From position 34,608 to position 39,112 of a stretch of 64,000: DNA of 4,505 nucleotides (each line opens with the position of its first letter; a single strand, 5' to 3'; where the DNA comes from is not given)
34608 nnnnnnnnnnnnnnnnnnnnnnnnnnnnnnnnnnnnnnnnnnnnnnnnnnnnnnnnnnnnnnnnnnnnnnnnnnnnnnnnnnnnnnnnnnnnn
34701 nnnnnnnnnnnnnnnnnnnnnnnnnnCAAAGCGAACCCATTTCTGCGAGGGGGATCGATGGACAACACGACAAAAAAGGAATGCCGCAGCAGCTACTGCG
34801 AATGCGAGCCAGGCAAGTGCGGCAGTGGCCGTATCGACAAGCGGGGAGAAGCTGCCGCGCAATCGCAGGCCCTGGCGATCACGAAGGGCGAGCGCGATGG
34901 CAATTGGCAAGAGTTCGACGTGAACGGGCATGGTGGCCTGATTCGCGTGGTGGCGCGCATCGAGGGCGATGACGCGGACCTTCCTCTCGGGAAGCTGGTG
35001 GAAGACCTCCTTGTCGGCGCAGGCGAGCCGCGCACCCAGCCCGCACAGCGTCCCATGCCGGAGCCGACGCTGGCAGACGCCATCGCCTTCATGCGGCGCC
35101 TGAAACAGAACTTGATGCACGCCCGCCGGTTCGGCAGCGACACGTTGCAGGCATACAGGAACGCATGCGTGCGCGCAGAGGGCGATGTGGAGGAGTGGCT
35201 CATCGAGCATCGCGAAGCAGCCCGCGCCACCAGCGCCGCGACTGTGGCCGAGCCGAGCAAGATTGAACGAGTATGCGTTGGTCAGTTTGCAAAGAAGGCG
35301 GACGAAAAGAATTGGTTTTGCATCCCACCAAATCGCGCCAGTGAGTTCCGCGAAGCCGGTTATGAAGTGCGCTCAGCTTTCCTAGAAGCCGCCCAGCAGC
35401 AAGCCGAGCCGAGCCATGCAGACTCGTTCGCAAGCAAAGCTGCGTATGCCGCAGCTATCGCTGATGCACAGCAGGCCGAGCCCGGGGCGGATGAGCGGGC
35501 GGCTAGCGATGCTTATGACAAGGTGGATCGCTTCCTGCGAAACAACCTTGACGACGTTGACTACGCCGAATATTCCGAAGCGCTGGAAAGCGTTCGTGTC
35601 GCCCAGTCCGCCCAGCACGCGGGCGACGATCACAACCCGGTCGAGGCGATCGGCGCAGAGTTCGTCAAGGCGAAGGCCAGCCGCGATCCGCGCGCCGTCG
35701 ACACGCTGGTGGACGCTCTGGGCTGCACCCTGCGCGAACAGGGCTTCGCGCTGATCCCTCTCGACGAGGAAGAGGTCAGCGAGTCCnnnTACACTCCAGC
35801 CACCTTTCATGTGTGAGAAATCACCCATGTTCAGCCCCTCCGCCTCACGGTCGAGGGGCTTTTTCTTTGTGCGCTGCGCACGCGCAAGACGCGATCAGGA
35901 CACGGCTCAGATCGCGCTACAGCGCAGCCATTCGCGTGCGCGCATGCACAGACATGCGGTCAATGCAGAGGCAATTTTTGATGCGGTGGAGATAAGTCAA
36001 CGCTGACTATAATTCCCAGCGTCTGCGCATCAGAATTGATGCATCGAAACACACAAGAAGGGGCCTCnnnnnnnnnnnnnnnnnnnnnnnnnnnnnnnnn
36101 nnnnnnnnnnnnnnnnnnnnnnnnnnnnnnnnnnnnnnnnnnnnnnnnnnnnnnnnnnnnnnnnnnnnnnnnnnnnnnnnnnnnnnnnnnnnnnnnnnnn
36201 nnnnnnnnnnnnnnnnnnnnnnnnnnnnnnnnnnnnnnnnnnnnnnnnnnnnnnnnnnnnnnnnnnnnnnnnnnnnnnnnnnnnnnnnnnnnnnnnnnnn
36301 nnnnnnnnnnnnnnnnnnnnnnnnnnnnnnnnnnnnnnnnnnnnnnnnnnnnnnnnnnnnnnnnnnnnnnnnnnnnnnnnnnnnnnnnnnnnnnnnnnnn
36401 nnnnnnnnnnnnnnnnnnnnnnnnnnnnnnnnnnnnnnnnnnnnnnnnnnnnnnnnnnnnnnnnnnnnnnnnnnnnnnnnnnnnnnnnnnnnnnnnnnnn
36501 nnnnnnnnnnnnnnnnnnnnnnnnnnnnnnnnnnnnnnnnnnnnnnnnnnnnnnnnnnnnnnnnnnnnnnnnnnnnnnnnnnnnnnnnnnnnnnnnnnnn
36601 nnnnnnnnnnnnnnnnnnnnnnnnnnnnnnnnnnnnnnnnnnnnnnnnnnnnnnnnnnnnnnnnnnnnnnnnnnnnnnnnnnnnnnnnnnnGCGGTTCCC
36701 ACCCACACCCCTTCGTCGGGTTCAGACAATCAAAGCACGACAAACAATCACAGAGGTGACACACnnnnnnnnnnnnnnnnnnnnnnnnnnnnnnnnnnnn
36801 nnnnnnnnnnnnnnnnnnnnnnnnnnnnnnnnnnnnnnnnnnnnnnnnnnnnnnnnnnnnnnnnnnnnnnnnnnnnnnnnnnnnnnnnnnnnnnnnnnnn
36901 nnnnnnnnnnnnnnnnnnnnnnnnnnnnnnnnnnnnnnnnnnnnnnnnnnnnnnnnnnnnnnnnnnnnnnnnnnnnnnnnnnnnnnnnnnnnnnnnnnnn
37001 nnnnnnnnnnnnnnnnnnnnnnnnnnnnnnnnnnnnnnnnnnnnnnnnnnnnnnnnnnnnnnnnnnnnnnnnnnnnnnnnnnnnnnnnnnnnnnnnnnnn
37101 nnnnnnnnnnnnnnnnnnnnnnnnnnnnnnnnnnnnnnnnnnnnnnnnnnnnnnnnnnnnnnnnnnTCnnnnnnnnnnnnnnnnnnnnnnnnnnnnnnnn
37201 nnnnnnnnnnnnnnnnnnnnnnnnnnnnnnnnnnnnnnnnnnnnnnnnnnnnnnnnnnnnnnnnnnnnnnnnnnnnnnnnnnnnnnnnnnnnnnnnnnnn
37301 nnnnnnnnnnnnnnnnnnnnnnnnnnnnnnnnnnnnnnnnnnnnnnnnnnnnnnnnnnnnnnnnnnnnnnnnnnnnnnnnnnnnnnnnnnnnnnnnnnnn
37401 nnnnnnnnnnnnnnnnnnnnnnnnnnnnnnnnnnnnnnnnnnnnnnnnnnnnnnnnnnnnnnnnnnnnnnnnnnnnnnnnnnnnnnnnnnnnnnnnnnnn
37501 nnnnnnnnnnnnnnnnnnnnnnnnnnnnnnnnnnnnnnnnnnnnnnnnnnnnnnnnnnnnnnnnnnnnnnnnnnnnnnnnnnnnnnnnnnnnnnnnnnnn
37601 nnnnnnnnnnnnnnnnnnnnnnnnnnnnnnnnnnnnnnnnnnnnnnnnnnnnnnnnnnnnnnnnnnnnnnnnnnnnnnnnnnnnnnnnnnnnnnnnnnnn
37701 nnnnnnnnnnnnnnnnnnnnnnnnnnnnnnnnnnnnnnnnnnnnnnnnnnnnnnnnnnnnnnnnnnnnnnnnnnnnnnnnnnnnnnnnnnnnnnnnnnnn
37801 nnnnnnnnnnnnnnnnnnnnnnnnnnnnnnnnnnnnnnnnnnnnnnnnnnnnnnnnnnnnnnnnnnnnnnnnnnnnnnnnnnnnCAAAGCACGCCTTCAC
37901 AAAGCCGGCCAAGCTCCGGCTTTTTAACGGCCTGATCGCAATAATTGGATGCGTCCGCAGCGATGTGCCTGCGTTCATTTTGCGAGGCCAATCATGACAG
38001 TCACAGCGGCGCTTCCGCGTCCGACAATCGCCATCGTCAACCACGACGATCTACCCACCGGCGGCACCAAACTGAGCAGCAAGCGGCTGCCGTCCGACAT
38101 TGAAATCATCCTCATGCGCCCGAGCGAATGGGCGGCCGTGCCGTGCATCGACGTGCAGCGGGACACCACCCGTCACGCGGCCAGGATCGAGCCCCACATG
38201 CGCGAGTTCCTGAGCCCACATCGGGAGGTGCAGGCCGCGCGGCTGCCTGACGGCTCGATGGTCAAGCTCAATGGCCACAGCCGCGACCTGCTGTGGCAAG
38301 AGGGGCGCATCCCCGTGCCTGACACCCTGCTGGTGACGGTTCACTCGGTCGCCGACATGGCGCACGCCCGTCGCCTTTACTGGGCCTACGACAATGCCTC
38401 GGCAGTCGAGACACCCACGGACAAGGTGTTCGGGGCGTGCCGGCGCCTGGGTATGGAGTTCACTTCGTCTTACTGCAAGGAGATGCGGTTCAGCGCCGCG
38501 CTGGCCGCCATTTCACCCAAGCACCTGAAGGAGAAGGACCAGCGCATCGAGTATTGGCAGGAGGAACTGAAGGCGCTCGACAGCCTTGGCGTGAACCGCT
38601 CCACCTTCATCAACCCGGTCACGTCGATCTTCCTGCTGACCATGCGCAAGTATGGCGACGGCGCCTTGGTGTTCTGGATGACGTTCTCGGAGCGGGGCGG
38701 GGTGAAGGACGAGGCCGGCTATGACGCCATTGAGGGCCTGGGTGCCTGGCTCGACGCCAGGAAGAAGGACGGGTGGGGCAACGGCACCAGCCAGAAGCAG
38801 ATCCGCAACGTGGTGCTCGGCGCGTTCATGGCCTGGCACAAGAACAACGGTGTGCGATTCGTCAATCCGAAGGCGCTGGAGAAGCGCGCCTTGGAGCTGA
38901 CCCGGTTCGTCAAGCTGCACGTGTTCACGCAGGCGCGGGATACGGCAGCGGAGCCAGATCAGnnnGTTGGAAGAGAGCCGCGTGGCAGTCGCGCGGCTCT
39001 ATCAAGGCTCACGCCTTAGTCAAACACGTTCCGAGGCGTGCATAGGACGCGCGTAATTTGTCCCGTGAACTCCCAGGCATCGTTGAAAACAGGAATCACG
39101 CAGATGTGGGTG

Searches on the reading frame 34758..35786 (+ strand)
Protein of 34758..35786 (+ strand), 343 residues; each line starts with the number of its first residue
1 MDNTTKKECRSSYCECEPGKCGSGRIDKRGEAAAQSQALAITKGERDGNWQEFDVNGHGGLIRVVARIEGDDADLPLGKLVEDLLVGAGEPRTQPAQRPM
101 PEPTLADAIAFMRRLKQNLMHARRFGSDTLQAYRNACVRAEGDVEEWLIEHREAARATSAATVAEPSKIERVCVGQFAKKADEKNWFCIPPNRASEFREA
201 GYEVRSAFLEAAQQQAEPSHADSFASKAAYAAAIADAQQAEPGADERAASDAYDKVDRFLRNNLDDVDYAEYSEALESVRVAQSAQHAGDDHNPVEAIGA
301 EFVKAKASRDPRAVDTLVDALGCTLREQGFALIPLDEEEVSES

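Call 21: search_protein_families(library=phrogs, proteins=[window:34758-35786:+], max_evalue=0.00001)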
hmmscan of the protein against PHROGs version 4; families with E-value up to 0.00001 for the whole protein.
window:34758-35786:+ (343 aa): 2 families
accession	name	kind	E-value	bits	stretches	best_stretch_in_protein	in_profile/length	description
phrog_35663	-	unknown function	2.4e-18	67.3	1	34-162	6-132/361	-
phrog_29226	-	unknown function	6.3e-06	27.3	0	5-32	97-124/209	-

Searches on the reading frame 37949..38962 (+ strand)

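Call 21: search_protein_families(library=phrogs, proteins=[window:37949-38962:+], max_evalue=0.00001)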
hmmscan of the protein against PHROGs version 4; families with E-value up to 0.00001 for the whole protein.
window:37949-38962:+ (338 aa): 1 family
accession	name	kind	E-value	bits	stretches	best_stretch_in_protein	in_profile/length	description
phrog_2615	-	unknown function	4.6e-22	79.6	1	51-248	16-246/353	-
